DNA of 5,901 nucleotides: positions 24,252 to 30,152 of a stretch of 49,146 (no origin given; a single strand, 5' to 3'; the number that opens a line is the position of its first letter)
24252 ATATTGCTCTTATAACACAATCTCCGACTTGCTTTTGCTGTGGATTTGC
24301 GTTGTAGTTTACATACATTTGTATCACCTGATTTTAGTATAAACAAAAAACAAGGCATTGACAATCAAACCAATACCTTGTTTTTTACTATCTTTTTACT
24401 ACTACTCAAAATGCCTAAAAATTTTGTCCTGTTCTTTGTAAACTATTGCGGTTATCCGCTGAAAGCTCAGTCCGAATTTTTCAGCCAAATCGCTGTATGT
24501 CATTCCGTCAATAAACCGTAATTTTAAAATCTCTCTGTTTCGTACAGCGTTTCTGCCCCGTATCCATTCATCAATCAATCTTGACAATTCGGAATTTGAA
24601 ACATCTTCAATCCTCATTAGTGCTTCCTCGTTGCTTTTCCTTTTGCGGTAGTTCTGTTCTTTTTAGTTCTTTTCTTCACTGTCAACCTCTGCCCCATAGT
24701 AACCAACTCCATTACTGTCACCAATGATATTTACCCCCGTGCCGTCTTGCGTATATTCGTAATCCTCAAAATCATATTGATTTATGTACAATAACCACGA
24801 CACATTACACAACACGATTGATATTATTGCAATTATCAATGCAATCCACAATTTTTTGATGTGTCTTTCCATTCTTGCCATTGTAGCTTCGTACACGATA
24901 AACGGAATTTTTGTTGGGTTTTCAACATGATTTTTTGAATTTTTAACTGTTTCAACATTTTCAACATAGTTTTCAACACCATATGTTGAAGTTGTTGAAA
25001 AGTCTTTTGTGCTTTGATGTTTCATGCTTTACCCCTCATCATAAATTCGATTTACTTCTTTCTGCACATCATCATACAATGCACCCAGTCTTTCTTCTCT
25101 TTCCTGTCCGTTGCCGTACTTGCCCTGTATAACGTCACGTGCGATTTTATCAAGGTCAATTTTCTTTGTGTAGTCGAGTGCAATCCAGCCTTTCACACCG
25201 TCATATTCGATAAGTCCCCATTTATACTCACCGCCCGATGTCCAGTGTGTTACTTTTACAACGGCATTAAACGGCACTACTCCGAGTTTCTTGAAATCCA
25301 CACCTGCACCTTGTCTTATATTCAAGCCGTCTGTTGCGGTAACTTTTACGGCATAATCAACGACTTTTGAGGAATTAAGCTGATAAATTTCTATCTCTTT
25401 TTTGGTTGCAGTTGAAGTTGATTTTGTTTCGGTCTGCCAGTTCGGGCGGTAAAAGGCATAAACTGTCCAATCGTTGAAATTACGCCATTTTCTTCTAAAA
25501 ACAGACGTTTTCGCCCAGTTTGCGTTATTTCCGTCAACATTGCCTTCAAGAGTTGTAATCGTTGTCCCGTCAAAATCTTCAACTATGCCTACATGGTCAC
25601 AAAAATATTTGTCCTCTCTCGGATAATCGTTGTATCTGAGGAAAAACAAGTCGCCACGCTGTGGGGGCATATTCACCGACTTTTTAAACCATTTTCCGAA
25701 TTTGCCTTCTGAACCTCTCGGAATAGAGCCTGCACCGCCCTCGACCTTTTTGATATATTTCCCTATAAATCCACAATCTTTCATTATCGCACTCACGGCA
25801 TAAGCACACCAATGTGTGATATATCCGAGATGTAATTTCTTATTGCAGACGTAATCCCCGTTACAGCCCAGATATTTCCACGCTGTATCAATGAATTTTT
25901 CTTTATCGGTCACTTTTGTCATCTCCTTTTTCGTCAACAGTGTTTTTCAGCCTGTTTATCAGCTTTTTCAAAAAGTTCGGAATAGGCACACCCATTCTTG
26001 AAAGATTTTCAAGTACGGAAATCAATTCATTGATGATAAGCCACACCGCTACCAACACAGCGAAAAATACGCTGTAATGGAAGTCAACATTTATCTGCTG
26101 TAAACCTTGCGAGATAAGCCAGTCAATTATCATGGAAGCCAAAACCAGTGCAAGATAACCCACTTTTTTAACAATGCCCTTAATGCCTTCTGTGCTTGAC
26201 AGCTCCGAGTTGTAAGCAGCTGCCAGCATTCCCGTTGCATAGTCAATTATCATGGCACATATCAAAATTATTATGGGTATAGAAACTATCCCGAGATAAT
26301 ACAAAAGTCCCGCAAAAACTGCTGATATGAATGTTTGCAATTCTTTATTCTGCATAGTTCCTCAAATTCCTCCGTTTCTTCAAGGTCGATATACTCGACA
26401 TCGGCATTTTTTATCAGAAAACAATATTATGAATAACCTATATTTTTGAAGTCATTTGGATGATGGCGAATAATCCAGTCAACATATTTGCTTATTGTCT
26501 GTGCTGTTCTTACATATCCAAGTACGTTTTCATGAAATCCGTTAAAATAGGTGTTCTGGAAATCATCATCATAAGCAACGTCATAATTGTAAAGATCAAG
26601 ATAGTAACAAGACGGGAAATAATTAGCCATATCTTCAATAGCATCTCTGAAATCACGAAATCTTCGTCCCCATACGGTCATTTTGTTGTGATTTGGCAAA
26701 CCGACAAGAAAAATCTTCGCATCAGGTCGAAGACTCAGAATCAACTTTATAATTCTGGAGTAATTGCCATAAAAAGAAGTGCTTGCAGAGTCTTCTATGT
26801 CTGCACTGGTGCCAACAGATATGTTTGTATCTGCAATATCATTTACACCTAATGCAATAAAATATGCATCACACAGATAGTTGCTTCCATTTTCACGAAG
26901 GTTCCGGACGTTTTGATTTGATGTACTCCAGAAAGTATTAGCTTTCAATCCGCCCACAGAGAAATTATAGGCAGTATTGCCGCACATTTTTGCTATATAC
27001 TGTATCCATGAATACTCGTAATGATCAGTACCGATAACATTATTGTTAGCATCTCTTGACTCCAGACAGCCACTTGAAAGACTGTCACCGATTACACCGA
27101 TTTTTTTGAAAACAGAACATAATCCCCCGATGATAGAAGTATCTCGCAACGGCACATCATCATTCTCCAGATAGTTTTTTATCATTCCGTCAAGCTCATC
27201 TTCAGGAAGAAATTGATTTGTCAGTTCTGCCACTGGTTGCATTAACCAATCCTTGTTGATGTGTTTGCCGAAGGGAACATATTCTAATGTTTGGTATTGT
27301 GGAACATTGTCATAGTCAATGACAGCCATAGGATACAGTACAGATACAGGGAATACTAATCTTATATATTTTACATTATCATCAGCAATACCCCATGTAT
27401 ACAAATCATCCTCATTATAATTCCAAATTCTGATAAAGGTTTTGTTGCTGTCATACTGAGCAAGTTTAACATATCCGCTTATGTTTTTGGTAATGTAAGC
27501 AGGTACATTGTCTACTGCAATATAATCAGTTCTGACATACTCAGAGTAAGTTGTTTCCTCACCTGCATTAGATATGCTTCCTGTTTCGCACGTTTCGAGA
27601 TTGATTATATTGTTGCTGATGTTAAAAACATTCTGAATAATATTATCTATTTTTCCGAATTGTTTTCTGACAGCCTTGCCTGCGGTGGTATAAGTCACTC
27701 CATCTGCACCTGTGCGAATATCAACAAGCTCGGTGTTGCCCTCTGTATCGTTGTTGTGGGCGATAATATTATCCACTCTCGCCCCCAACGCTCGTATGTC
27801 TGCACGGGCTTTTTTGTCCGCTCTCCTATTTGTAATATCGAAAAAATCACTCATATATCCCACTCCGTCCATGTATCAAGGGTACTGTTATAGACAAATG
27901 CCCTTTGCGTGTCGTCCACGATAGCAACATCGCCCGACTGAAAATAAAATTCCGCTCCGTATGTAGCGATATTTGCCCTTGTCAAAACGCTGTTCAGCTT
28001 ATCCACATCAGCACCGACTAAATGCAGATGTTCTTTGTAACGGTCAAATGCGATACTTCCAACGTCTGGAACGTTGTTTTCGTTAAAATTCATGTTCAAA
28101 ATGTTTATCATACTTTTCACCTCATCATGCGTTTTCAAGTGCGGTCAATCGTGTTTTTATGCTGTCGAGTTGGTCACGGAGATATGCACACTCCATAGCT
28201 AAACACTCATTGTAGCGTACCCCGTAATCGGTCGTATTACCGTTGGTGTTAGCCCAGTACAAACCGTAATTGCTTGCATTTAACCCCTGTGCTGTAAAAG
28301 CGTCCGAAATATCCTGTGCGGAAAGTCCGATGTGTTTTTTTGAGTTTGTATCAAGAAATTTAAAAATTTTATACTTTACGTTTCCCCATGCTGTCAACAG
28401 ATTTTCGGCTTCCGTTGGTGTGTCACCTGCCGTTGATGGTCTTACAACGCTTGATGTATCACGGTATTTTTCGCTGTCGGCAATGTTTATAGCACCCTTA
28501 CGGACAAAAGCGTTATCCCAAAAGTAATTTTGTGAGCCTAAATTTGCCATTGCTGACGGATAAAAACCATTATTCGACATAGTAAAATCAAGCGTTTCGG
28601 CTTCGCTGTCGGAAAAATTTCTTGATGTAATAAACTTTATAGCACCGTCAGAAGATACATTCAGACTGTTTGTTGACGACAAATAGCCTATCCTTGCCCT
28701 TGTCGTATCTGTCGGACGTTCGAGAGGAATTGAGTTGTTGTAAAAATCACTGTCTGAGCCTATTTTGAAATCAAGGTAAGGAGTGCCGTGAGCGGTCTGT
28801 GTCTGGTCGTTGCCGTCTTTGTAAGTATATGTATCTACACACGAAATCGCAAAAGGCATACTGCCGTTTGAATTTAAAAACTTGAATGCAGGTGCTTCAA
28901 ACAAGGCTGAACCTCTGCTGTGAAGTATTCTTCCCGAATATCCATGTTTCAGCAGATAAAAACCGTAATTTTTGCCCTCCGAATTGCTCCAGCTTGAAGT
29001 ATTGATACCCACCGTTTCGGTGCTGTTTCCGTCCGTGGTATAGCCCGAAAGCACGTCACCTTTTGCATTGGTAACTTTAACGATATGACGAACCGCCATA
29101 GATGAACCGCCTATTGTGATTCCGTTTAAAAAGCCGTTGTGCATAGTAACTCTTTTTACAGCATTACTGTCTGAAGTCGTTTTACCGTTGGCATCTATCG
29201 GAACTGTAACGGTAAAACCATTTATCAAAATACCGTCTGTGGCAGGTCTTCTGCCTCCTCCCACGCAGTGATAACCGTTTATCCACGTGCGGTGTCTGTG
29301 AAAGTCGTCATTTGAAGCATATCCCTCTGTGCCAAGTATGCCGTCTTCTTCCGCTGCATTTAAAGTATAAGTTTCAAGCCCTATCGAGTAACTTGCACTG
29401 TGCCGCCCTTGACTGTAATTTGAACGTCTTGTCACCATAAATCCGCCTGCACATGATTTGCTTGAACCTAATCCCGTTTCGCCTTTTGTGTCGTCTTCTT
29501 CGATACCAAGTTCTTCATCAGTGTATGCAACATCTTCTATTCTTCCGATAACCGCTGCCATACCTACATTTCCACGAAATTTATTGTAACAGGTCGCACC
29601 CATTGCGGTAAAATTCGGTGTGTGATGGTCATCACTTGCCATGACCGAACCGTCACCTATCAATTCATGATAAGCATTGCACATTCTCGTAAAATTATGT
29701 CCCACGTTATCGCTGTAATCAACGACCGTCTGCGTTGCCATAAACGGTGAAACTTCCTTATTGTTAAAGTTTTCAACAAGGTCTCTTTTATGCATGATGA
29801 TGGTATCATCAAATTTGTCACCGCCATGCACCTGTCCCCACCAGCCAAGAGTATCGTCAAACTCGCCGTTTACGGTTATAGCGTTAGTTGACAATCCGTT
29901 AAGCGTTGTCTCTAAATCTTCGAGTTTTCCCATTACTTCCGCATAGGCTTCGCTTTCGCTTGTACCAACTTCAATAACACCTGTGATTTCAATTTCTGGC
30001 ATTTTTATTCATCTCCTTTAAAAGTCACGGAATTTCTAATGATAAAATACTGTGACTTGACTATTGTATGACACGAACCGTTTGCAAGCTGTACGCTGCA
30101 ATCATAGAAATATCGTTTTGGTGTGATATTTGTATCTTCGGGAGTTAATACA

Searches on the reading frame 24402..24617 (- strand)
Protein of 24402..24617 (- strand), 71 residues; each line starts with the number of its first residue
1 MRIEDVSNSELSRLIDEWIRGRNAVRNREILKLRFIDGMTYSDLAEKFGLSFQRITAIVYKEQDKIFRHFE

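Call 3: search_protein_families(library=pfam, max_evalue=0.1, proteins=[window:24402-24617:-])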
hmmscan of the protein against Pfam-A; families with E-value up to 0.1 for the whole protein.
window:24402-24617:- (71 aa): 11 families
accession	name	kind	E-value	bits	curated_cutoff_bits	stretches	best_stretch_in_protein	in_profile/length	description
PF04545.22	Sigma70_r4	-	7.8e-07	29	24.1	1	26-57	8-39/50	Sigma-70, region 4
PF08281.18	Sigma70_r4_2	-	1e-05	25.5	25.7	1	26-51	14-39/54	Sigma-70, region 4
PF13518.12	HTH_28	-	0.00018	22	25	1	29-57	4-31/52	Helix-turn-helix domain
PF12298.14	Bot1p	-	0.0067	17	23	1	29-59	24-54/172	Eukaryotic mitochondrial regulator protein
PF08765.17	Mor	-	0.0067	16.9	24.9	1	22-65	57-98/107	Mor transcription activator family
PF13613.12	HTH_Tnp_4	-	0.0078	16.2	27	0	38-62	19-43/53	Helix-turn-helix of DDE superfamily endonuclease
PF01381.28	HTH_3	-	0.013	16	23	0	38-59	9-30/55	Helix-turn-helix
PF13412.12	HTH_24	-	0.024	14.7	21.9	0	38-58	17-37/48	Winged helix-turn-helix DNA-binding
PF13384.12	HTH_23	-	0.048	13.9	24.6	1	33-56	12-35/50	Homeodomain-like domain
PF06969.22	HemN_C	-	0.049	14.1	24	1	30-55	12-37/67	HemN C-terminal domain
PF21291.3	CYNS_N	-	0.077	13.4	27.1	1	29-58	7-36/69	Cyanate hydratase, N-terminal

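Call 4: search_protein_families(library=phrogs, max_evalue=0.1, proteins=[window:24402-24617:-])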
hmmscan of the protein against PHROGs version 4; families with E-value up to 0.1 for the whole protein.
window:24402-24617:- (71 aa): 16 families
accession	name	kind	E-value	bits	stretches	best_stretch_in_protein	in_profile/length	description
phrog_36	-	transcription regulation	6.8e-05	23.6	1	15-69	133-182/220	transcriptional regulator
phrog_532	-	transcription regulation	0.0001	23.4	1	22-65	79-120/132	late transcriptional activator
phrog_1740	-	transcription regulation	0.00015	21.4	1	26-68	172-214/567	RNA polymerase sigma factor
phrog_23746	-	unknown function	0.00018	22.2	1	29-63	51-85/244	-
phrog_4151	-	DNA, RNA and nucleotide metabolism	0.00067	20.5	1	26-57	8-39/154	DNA binding protein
phrog_351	-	transcription regulation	0.0016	18.1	1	8-60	662-716/928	RNA polymerase sigma factor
phrog_4629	-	DNA, RNA and nucleotide metabolism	0.003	18.5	1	34-62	48-76/87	HTH DNA binding domain protein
phrog_836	-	transcription regulation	0.0059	17.7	1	23-64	82-122/133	late transcriptional activator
phrog_1373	-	transcription regulation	0.006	17.6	1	27-59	64-97/166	transcriptional regulator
phrog_11138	-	unknown function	0.0094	17.3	1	7-66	77-135/142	-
phrog_59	-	DNA, RNA and nucleotide metabolism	0.021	15.2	1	19-64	237-272/423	HNH endonuclease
phrog_686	-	DNA, RNA and nucleotide metabolism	0.027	15.8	1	36-55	46-65/76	HTH DNA binding protein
phrog_21553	-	unknown function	0.033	15.3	1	29-61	88-120/130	-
phrog_11376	-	unknown function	0.055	14.7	1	29-65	50-85/134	-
phrog_2198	-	transcription regulation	0.058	14.6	1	11-67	71-126/133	Alt-like transcription activator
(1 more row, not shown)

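Call 12: search_protein_families(library=ncbifam, max_evalue=0.1, proteins=[window:24402-24617:-])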
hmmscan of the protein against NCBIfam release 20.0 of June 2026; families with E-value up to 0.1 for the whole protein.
window:24402-24617:- (71 aa): 22 families
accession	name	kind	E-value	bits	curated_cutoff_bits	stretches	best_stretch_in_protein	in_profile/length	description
TIGR02937.1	sigma70-ECF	superfamily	2e-08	34.1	42.9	1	4-61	100-156/165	sigma-70 family RNA polymerase sigma factor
NF005514.0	PRK07122.1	subfamily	1.3e-05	24.5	372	1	3-61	200-254/264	RNA polymerase sigma factor SigF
NF007232.0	PRK09651.1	subfamily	0.00059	19.9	185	1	9-61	108-159/173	RNA polymerase sigma factor FecI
NF040785.1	CD3324_fam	subfamily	0.00061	19.8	65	1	20-59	44-82/82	CD3324 family protein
TIGR02980.1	SigBFG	subfamily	0.0016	18.2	234.35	1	25-59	181-215/227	SigB/SigF/SigG family RNA polymerase sigma factor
TIGR02985.1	Sig70_bacteroi1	subfamily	0.0034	17.6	126.4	1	4-56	97-148/162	RNA polymerase sigma-70 factor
NF009177.0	PRK12525.1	subfamily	0.0041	17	266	1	26-68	122-164/168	RNA polymerase sigma factor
NF008889.0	PRK11924.1-1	subfamily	0.0063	16.2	181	1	15-57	113-154/173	RNA polymerase sigma factor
TIGR02959.1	SigZ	equivalog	0.0064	16.3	168.65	1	7-61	86-139/170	RNA polymerase sigma factor SigZ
NF041727.1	ECF_sigma_FecI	equivalog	0.01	15.8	260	1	10-61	109-159/169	ferric citrate uptake sigma factor FecI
NF005143.0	PRK06596.1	subfamily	0.016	14.7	241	1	25-66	233-277/285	RNA polymerase factor sigma-32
NF004207.0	PRK05657.1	equivalog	0.019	14.3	394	1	5-65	249-312/329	RNA polymerase sigma factor RpoS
TIGR02989.1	Sig-70_gvs1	subfamily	0.025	14.5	124.55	1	26-59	114-147/158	RNA polymerase sigma-70 factor, Rhodopirellula/Verrucomicrobium family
NF009172.0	PRK12519.1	subfamily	0.026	14.1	222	1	3-52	123-171/194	RNA polymerase sigma factor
NF009175.0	PRK12523.1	equivalog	0.028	14.4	271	1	20-57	117-154/172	RNA polymerase sigma factor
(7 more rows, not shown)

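Call 13: search_protein_families(library=padloc, max_evalue=0.1, proteins=[window:24402-24617:-])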
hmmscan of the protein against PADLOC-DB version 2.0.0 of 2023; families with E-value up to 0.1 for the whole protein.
window:24402-24617:- (71 aa): 0 families

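Call 86: search_solved_structures(query=window:24402-24617:-, max_evalue=1, show_alignments=2)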
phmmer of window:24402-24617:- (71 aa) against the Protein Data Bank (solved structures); distinct sequences matched with E-value up to 1: 6.
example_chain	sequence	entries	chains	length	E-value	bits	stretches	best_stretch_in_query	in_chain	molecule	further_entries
8vd6_A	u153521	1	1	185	5.2e-06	29.6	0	27-65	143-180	CAP REPEAT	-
8jzt_A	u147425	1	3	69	0.00027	24.3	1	25-63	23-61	RNA polymerase sigma factor SigF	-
8x6g_H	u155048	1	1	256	0.033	17.7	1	13-57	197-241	RNA polymerase sigma factor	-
2xz2_A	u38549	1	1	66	0.53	13.9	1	15-55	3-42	CSTF-50, ISOFORM B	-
7bca_A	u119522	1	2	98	0.55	13.8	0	27-60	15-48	KORA domain-containing protein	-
7bbq_A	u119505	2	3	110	0.66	13.6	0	27-59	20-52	KORA domain-containing protein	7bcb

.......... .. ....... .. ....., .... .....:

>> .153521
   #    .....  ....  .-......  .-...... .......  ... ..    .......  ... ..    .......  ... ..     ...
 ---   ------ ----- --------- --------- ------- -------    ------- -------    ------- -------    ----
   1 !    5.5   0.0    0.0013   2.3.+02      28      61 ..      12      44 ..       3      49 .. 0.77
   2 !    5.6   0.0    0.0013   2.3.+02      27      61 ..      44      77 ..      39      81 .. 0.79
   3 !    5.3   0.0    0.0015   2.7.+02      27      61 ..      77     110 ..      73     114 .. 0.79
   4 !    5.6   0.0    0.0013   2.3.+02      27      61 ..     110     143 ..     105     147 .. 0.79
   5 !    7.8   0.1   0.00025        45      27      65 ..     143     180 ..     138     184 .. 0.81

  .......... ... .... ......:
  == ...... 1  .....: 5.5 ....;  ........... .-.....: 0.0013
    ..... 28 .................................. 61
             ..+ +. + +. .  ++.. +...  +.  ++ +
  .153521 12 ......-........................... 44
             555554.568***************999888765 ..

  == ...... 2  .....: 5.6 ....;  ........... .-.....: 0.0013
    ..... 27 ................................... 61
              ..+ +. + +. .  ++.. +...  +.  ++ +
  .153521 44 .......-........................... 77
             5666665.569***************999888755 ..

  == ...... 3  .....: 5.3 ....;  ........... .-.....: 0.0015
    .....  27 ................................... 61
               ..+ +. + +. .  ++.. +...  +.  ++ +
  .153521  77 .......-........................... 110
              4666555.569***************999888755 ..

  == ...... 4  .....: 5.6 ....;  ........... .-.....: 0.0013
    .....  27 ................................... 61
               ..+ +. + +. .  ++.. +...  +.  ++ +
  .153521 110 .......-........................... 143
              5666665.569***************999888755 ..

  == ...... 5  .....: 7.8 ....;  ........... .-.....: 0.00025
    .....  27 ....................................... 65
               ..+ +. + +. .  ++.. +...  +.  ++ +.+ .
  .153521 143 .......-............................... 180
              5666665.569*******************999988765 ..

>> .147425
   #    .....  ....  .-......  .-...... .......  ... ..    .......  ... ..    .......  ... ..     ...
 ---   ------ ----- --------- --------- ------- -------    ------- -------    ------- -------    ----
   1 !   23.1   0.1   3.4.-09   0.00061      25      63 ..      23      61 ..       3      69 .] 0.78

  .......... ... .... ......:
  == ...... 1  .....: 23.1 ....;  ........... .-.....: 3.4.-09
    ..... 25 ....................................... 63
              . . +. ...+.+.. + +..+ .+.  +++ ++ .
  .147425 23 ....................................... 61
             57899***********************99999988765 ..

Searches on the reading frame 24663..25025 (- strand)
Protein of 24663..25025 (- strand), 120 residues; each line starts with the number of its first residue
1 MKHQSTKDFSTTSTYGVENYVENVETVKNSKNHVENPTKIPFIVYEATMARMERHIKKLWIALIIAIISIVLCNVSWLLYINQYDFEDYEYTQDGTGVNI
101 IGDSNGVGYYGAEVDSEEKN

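Call 3: search_protein_families(library=pfam, max_evalue=0.1, proteins=[window:24663-25025:-])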
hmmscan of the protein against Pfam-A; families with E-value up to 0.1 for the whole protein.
window:24663-25025:- (120 aa): 3 families
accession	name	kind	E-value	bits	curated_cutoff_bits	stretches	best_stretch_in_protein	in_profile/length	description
PF15158.11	TMEM249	-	0.034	14.4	25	1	35-98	12-73/184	Cation channel sperm-associated auxiliary subunit TMEM249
PF01545.26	Cation_efflux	-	0.046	13.9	26.6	1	42-83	84-127/198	Cation efflux family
PF01490.24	Aa_trans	-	0.074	12.1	25.6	1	42-84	132-173/410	Transmembrane amino acid transporter protein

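Call 4: search_protein_families(library=phrogs, max_evalue=0.1, proteins=[window:24663-25025:-])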
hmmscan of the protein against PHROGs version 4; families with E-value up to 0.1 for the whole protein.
window:24663-25025:- (120 aa): 0 families

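Call 12: search_protein_families(library=ncbifam, max_evalue=0.1, proteins=[window:24663-25025:-])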
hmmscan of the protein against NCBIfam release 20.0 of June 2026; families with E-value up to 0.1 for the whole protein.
window:24663-25025:- (120 aa): 1 family
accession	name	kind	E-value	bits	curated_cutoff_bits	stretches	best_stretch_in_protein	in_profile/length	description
TIGR02228.1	sigpep_I_arch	equivalog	0.0052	16.7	51.85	1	4-71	86-154/158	signal peptidase I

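Call 13: search_protein_families(library=padloc, max_evalue=0.1, proteins=[window:24663-25025:-])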
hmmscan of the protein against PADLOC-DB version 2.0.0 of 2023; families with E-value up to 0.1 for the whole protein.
window:24663-25025:- (120 aa): 0 families

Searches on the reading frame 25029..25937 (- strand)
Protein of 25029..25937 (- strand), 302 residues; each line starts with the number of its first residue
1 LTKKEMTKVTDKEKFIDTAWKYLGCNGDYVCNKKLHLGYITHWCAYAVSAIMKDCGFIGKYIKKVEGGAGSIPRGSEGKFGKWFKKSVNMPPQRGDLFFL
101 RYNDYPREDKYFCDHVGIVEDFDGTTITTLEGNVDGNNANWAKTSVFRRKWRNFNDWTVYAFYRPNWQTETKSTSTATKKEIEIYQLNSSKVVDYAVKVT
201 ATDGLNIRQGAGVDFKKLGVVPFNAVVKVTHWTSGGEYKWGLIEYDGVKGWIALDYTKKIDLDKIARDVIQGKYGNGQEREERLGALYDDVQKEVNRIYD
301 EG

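Call 71: find_related_loci(query=window:25029-25937:-, collection=viral_contigs, flank=7000)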
Query window:25029-25937:- (302 aa) in viral_contigs; peptide patterns used: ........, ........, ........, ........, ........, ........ (x = any residue, [..] = any of these).
11 stretches matched a pattern; 4 encode a relative of the query (tblastn E <= 1e-3); 4 distinct loci.
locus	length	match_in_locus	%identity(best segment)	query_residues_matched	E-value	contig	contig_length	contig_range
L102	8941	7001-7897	72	1-299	5e-147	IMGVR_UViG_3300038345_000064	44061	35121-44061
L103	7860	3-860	65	14-298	9e-125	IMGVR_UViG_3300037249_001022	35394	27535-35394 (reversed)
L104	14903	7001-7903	65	3-299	2e-130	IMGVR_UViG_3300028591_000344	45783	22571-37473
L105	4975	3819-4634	44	2-298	3e-65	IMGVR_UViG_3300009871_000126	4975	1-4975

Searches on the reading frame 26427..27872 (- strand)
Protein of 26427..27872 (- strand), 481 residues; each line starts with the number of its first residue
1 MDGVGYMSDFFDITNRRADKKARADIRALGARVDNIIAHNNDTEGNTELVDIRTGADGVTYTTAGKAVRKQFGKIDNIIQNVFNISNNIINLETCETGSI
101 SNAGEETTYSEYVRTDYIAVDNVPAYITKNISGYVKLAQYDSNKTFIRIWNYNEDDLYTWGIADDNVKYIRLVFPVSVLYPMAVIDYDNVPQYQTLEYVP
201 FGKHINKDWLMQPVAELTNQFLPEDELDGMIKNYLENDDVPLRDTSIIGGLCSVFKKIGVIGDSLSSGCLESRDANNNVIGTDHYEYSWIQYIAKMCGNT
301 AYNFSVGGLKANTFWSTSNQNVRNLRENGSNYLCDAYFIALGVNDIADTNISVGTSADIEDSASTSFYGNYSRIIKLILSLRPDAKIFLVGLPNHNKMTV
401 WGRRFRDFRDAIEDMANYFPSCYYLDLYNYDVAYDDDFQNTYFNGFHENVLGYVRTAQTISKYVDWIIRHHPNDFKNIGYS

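Call 29: search_protein_families(library=phrogs, max_evalue=0.001, proteins=[window:26427-27872:-])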
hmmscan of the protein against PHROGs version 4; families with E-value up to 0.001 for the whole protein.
window:26427-27872:- (481 aa): 5 families
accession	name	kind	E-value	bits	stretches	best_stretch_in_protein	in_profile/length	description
phrog_16164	-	unknown function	5.5e-22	78.5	1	251-427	681-854/920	-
phrog_11541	-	unknown function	1.5e-13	51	1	80-469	465-828/832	-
phrog_5240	-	tail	2.1e-11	44.1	1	256-464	457-665/670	tail fiber protein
phrog_16048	-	head and packaging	1.1e-07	31.3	1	22-80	305-363/880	virion structural protein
phrog_19519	-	connector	1.5e-07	31.3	1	22-148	192-315/714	neck protein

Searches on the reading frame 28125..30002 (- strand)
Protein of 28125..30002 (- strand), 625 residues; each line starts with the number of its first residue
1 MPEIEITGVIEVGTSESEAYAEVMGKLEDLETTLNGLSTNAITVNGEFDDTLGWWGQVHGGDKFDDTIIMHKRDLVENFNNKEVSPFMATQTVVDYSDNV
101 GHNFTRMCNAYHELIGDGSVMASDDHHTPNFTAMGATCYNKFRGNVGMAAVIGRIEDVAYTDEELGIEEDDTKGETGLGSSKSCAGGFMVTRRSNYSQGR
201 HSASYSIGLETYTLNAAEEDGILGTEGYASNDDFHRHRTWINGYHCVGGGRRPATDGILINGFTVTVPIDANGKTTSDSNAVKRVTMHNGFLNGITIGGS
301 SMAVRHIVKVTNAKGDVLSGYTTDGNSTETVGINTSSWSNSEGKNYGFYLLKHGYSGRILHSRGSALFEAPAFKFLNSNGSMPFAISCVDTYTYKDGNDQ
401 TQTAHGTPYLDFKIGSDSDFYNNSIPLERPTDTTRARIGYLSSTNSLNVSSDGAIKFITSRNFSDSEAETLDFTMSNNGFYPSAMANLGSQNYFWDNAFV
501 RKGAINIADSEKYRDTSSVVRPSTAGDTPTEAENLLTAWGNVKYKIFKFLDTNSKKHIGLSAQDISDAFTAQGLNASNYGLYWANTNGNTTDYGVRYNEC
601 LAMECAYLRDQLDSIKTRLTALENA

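Call 29: search_protein_families(library=phrogs, max_evalue=0.001, proteins=[window:28125-30002:-])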
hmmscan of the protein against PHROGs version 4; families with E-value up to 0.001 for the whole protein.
window:28125-30002:- (625 aa): 3 families
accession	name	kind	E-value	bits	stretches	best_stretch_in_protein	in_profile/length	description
phrog_7121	-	tail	1.5e-23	83.8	1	529-625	808-926/927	tail fiber protein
phrog_1171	-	tail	8e-17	61.9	2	474-581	770-873/954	tail spike protein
phrog_17635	-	tail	8.2e-15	55.1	1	532-613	615-720/721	tail fiber protein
